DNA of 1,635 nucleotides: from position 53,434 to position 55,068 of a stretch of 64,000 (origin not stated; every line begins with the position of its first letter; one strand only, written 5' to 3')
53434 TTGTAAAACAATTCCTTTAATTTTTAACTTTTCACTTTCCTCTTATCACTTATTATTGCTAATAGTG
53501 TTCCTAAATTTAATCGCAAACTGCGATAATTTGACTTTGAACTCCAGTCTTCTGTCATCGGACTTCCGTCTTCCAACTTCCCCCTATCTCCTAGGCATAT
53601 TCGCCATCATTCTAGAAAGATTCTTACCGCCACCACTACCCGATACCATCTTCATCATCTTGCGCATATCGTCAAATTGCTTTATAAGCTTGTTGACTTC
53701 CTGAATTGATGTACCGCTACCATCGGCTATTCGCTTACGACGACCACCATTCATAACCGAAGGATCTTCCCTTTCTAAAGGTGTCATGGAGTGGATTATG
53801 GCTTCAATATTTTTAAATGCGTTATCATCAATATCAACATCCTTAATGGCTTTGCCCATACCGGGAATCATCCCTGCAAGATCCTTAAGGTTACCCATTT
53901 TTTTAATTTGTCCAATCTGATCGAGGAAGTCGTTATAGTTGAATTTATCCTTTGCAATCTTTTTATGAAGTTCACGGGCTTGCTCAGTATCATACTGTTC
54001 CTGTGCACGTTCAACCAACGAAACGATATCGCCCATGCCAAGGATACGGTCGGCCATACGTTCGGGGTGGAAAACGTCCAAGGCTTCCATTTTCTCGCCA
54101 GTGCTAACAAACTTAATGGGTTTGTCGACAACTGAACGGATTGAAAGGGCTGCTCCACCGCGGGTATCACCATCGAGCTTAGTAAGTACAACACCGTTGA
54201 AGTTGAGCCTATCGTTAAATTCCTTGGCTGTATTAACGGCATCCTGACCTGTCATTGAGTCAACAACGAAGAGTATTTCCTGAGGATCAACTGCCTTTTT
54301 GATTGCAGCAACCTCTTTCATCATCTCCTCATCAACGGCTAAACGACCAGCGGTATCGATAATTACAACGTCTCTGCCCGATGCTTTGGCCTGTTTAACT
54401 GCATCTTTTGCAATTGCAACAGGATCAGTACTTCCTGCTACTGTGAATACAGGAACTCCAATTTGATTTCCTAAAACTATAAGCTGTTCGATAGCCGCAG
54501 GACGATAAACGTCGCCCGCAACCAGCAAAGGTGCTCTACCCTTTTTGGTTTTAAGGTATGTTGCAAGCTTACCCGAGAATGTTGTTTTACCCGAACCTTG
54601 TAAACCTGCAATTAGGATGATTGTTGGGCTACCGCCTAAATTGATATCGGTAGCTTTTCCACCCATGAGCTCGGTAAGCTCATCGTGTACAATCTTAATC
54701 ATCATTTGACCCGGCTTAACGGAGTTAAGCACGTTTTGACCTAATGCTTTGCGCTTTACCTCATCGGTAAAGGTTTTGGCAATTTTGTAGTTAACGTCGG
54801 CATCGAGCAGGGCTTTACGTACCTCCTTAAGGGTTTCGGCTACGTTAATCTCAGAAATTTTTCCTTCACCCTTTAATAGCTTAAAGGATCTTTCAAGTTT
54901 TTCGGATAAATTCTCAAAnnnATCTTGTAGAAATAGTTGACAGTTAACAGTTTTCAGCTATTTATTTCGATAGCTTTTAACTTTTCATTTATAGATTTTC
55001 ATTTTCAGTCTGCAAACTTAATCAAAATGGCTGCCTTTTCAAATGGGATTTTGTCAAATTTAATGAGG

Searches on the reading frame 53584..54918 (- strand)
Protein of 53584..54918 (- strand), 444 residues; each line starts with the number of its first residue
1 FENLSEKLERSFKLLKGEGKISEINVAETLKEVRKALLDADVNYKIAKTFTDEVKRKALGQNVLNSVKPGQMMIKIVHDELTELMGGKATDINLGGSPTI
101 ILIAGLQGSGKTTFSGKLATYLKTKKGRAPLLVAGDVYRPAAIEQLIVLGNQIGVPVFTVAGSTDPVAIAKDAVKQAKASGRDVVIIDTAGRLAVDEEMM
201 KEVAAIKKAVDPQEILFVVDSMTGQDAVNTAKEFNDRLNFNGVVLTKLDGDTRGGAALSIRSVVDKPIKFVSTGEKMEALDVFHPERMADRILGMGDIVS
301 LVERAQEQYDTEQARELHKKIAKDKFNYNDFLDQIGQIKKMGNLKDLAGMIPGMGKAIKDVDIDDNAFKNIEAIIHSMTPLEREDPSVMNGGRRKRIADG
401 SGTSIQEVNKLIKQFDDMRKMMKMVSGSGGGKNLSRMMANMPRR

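Call 52: search_protein_families(library=pfam, proteins=[window:53584-54918:-])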
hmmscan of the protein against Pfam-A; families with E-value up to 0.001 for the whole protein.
window:53584-54918:- (444 aa): 9 families
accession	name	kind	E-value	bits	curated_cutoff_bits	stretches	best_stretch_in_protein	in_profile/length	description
PF00448.28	SRP54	-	2.6e-74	249.5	22.7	1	98-294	1-196/196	SRP54-type protein, GTPase domain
PF02978.25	SRP_SPB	-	2.5e-35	121.2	27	1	325-422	1-91/91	Signal peptide binding domain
PF02881.24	SRP54_N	-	5.2e-20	71.9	22.4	1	4-81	1-75/75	SRP54-type protein, helical bundle domain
PF02492.25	cobW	-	2.2e-06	27.8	20.7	1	100-249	2-154/180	CobW/HypB/UreG, nucleotide-binding domain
PF13604.12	AAA_30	-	7.8e-05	22.9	27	1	99-220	19-124/191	AAA domain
PF06414.18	Zeta_toxin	-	9.5e-05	22.4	22.3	1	96-141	14-57/199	Zeta toxin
PF09439.16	SRPRB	-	0.00023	21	25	0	99-124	4-29/178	Signal recognition particle receptor beta subunit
PF01583.26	APS_kinase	-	0.00034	21.1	21.1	0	98-140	2-43/152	Adenylylsulphate kinase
PF13401.12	AAA_22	-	0.00079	20.2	27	0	98-209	5-113/130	AAA domain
